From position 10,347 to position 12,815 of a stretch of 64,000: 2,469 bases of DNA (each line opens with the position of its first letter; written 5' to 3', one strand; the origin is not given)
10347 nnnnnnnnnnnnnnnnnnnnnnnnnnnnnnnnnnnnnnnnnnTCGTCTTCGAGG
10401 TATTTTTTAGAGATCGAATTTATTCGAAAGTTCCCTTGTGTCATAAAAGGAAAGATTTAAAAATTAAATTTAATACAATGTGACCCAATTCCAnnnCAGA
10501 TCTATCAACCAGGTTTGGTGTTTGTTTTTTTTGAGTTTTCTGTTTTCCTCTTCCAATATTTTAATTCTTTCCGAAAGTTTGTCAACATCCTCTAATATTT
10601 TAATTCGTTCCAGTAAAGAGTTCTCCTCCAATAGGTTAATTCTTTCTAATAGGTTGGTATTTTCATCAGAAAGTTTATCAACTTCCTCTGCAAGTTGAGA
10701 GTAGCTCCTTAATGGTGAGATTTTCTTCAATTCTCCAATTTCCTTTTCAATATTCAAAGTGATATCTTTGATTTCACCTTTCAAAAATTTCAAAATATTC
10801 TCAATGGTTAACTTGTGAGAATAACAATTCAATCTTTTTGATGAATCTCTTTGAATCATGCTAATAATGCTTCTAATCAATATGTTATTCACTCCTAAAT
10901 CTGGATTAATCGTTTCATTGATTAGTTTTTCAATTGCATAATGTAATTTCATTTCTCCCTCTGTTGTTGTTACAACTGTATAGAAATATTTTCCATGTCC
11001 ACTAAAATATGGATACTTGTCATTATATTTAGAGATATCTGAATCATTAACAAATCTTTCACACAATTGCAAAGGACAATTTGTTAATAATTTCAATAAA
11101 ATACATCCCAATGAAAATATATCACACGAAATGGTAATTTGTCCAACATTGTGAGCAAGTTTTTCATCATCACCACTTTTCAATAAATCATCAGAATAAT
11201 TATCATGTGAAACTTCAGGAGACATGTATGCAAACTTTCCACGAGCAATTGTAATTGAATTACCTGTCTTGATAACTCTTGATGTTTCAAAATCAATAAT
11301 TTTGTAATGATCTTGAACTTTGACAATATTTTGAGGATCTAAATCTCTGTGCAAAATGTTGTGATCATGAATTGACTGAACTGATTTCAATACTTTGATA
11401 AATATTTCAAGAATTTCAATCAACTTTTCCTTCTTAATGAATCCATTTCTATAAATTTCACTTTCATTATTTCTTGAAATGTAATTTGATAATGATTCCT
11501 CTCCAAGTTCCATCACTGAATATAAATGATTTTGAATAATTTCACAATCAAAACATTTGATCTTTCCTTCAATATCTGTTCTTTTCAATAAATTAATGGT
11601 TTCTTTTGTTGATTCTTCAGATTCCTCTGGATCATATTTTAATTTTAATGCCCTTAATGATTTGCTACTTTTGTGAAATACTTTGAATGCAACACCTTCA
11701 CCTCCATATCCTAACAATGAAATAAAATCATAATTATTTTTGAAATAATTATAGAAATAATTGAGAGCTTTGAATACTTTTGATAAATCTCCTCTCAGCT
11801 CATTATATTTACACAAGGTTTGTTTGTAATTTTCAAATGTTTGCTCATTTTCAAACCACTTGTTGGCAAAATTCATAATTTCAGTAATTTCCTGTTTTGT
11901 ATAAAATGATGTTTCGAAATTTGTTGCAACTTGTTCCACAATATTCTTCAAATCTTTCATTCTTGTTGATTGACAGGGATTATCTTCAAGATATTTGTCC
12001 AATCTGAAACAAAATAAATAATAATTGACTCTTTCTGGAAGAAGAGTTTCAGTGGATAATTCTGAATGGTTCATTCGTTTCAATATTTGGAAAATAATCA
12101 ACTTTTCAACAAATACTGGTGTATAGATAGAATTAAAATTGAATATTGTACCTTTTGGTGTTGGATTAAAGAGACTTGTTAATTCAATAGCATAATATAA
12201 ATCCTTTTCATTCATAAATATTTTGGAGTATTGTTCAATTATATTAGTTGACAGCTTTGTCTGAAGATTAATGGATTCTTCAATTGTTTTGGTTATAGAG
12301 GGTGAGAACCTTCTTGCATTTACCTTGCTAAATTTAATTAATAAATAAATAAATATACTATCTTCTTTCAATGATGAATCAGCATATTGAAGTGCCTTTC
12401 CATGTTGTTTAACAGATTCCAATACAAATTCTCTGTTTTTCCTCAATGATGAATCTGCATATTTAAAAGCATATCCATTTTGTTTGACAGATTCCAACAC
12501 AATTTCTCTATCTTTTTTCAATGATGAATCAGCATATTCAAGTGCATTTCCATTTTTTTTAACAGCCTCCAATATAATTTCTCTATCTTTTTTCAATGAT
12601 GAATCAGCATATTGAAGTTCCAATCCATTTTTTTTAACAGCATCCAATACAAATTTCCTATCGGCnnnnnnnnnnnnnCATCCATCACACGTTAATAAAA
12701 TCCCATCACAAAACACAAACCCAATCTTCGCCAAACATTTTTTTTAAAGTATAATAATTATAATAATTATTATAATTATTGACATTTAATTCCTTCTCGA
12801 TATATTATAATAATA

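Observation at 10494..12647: DUF4116-repeat kinase with a DFE (not DFG) motif, a coiled-coil tail and an unannotated 5-prime exon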

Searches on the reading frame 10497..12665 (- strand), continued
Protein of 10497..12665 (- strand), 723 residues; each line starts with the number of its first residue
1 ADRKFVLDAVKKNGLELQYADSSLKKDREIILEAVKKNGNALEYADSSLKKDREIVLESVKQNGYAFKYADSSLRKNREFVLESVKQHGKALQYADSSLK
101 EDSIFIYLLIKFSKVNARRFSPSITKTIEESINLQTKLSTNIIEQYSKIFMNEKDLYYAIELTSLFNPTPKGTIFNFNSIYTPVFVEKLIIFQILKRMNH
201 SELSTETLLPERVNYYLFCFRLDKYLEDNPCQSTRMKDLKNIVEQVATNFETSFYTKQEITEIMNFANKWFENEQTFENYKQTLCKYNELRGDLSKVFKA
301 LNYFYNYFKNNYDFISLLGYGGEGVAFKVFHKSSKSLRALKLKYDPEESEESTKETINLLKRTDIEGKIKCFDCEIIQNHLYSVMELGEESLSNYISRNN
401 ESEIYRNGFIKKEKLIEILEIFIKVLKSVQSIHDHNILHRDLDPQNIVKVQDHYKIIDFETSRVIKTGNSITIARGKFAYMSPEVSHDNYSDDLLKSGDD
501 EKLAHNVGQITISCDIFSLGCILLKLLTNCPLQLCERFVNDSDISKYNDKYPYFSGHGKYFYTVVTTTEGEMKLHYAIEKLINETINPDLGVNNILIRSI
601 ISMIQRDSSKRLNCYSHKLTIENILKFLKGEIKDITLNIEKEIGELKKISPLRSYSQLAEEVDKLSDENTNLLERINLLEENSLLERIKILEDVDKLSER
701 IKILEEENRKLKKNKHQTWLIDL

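Call 24: list_cluster_members(proteins=[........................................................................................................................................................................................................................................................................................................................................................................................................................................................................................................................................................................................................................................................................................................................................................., window:10497-12647:-, P0004, P0001, P0003, P0005])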
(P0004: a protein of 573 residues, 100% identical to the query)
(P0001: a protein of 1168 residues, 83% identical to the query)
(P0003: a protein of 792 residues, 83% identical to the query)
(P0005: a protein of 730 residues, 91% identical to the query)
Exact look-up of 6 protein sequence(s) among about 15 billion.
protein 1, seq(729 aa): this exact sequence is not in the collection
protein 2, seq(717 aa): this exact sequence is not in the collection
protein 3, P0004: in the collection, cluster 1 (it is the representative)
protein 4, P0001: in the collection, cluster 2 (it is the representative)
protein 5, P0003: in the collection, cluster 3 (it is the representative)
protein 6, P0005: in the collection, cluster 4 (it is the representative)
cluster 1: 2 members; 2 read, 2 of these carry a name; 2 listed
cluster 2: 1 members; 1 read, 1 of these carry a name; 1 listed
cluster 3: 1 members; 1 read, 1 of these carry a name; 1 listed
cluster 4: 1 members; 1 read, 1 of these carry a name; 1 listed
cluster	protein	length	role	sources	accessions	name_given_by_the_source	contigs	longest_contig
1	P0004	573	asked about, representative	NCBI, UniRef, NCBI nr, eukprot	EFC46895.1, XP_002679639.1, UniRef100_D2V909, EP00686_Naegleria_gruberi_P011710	predicted protein [Naegleria gruberi] | Predicted protein n=1 Tax=Naegleria gruberi TaxID=5762 RepID=D2V909_NAEGR | uncharacterized protein NAEGRDRAFT_65349 [Naegleria gruberi]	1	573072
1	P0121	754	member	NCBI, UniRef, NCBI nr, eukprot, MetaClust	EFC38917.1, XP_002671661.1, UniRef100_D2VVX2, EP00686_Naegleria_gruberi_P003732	TTK family protein kinase [Naegleria gruberi] | TTK family protein kinase n=1 Tax=Naegleria gruberi TaxID=5762 RepID=D2VVX2_NAEGR | XP_002671661.1 TTK family protein kinase [Naegleria gruberi strain NEG-M]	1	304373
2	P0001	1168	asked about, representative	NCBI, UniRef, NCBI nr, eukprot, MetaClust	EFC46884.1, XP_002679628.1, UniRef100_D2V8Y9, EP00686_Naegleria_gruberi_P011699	predicted protein [Naegleria gruberi] | Predicted protein n=1 Tax=Naegleria gruberi TaxID=5762 RepID=D2V8Y9_NAEGR | uncharacterized protein NAEGRDRAFT_65330 [Naegleria gruberi]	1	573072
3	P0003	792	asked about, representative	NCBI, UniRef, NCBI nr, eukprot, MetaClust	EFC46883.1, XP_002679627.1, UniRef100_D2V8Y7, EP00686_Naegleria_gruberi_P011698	predicted protein [Naegleria gruberi] | Predicted protein n=1 Tax=Naegleria gruberi TaxID=5762 RepID=D2V8Y7_NAEGR | uncharacterized protein NAEGRDRAFT_65328 [Naegleria gruberi]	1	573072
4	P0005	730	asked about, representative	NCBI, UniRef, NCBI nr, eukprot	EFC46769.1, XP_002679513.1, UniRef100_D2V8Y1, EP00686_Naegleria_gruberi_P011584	predicted protein [Naegleria gruberi] | Predicted protein n=1 Tax=Naegleria gruberi TaxID=5762 RepID=D2V8Y1_NAEGR | uncharacterized protein NAEGRDRAFT_65322 [Naegleria gruberi]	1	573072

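Call 47: predict_structure(alignment_id=A1)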
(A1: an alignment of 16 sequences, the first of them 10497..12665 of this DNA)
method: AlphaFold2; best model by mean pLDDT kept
length: 723 residues; sequences in the alignment: 16
mean_pLDDT: 78.7   pTM: 0.59
mean pLDDT of the five models: 78.7, 77.9, 75.1, 74.4, 73.2
residues with pLDDT >= 90: 183; 70-90: 375; 50-70: 95; < 50: 70
segments of 3 or more residues with pLDDT < 50: 133-150, 161-176, 461-475, 491-496, 501-507, 719-723
pLDDT, mean of each block of 10 residues (from residue 1): 88 92 92 95 94 94 92 92 91 91 86 87 79 44 39 55 42 52 86 80 56 89 91 82 87 84 84 78 89 86 89 86 80 89 81 72 74 84 87 87 80 95 91 63 84 78 45 55 63 48 48 80 93 88 72 85 82 88 91 91 85 88 94 83 76 55 66 79 85 83 78 57 42
secondary structure, 60 per line:
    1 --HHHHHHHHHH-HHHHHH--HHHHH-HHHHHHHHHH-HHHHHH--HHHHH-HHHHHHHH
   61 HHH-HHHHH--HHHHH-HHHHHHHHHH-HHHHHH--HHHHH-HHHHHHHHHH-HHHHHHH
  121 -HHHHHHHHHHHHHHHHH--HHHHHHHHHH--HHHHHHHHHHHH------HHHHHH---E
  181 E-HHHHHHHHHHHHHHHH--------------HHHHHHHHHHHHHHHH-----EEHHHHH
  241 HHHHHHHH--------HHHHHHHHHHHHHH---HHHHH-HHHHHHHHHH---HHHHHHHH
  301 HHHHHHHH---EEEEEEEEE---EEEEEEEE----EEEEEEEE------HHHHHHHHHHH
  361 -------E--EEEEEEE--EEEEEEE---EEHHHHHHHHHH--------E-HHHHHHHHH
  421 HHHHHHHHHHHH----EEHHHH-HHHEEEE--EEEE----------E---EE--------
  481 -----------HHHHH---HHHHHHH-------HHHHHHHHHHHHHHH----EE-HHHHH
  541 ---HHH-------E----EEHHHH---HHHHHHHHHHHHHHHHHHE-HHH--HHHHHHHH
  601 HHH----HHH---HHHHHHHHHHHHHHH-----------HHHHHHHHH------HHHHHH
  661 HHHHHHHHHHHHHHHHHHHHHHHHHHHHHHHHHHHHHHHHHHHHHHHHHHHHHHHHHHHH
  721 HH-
elements in order (helices of 4 or more, strands of 3 or more residues): H3-12 H14-19 H22-26 H28-37 H39-44 H47-51 H53-63 H65-69 H72-76 H78-87 H89-94 H97-101 H103-112 H114-120 H122-138 H141-150 H153-164 H171-176 H183-198 H213-228 H236-248 H257-270 H274-278 H280-289 H293-308 E312-320 E324-331 E336-343 H350-360 E371-377 E380-386 H392-401 H412-432 H439-442 E447-450 E453-456 H492-496 H500-506 H514-528 H536-540 H561-564 H568-585 H593-603 H614-628 H640-648 H655-722

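Call 52: fold_search(model_id=the predicted structure, library=pdb)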
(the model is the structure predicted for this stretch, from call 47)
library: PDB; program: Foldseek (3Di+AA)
matches with E <= 10: 2000; with E <= 0.001: 1960
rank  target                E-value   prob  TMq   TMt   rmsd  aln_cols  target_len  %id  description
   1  3is5_F                6.6e-10  1.00  0.27  0.66   6.3       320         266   20  Crystal structure of CDPK kinase domain from toxoplasma Gondii, TGME49_018720 (released 2009-10-20)
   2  9uaw                  6.9e-10  1.00  0.26  0.58   9.7       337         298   19  LL-DA-4-cdk2 protein (released 2026-04-08)
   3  4fko                  7.8e-10  1.00  0.27  0.62   9.3       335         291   19  Crystal structure of the cdk2 in complex with thiazolylpyrimidine inhibitor (released 2013-05-08)
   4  9uau                  8.6e-10  1.00  0.26  0.57   9.7       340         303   18  CDK2_LL-DA-3 (released 2026-04-08)
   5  9d0u                  9.4e-10  1.00  0.28  0.64   9.3       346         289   18  Crystal structure of CDK2 in complex with Cpd 2 (released 2025-04-16)
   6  6jgm                  1.1e-09  1.00  0.27  0.66   8.3       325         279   19  Crystal structure of CDK2 IN complex with Inhibitor NU-6140 (released 2020-02-26)
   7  5jq5                  1.2e-09  1.00  0.27  0.63   8.8       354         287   17  Crystal structure of CDK2 in complex with inhibitor ICEC0942 (released 2017-02-08)
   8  8ern                  1.4e-09  1.00  0.28  0.64   9.3       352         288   18  Cyclin-free CDK2 in complex with Cpd21 (released 2023-10-18)
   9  4bgh                  1.5e-09  1.00  0.27  0.65   7.6       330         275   18  Crystal Structure of CDK2 in complex with pan-CDK Inhibitor (released 2013-09-04)
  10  1vyz                  1.5e-09  1.00  0.26  0.63   7.6       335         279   18  Structure of CDK2 complexed with PNU-181227 (released 2004-06-17)
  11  7nvq                  1.6e-09  1.00  0.26  0.62   8.9       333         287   19  Aerosol-soaked human cdk2 crystals with Staurosporine (released 2021-06-16)
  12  1y91                  1.7e-09  1.00  0.26  0.62   8.7       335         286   18  Crystal structure of human CDK2 complexed with a pyrazolo[1,5-a]pyrimidine inhibitor (released 2005-02-08)
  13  1gij                  1.8e-09  1.00  0.28  0.68   7.3       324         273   19  HUMAN CYCLIN DEPENDENT KINASE 2 COMPLEXED WITH THE CDK4 INHIBITOR (released 2002-02-06)
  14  5fp6                  1.8e-09  1.00  0.27  0.64   7.7       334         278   18  Structure of cyclin-dependent kinase 2 with small-molecule ligand 3-(4,7-dichloro-1H-indol-3-yl)prop-2-yn-1-ol (AT17833) (released 2015-12-23)
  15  8yng                  1.8e-09  1.00  0.28  0.64   7.8       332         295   20  CDK2 and compounds and inhibors (released 2025-03-19)
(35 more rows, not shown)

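Call 59: find_encoding_contigs(protein=P0103, flank=4000, max_places=3)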
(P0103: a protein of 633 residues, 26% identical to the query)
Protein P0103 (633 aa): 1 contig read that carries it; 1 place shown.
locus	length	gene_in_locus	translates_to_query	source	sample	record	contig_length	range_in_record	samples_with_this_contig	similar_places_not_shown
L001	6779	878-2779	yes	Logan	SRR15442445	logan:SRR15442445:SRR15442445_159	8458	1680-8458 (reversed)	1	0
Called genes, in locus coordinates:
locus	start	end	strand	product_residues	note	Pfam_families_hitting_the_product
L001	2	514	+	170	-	?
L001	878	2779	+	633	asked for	PF13475:DUF4116, PF00069:Pkinase, PF07714:PK_Tyr_Ser-Thr, PF17667:Pkinase_fungal (weak)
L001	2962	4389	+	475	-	PF00009:GTP_EFTU (faint), PF03143:GTP_EFTU_D3 (faint), PF22594:GTP-eEF1A_C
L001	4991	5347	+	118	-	PF10613:Lig_chan-Glu_bd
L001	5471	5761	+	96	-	PF00060:Lig_chan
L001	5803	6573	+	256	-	PF00060:Lig_chan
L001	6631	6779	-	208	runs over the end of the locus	-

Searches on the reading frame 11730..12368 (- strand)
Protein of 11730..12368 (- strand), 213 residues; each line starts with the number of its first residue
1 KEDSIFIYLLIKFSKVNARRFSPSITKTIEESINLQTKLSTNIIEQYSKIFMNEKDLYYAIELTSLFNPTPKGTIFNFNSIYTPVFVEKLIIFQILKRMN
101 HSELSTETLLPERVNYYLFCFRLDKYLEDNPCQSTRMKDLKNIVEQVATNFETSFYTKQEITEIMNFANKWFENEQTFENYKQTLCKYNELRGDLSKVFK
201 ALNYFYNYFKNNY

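Call 63: predict_structure(alignment_id=A2)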
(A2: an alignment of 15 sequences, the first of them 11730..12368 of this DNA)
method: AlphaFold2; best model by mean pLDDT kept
length: 213 residues; sequences in the alignment: 15
mean_pLDDT: 83.9   pTM: 0.83
mean pLDDT of the five models: 83.9, 60.9, 60.4, 56.8, 56.3
residues with pLDDT >= 90: 82; 70-90: 90; 50-70: 40; < 50: 1
segments of 3 or more residues with pLDDT < 50: none
pLDDT, mean of each block of 10 residues (from residue 1): 84 90 88 85 90 91 80 65 97 93 59 83 90 94 96 86 89 92 82 69 67 50
secondary structure, 60 per line:
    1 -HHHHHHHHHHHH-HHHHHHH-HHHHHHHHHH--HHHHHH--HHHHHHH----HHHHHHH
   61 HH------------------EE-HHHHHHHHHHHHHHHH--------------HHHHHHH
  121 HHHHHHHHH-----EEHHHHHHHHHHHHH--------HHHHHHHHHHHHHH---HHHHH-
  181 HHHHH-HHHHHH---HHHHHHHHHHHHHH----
elements in order: H2-13 H15-21 H23-32 H35-40 H43-49 H54-62 H84-99 H114-129 H137-149 H158-171 H175-179 H181-185 H187-192 H196-209
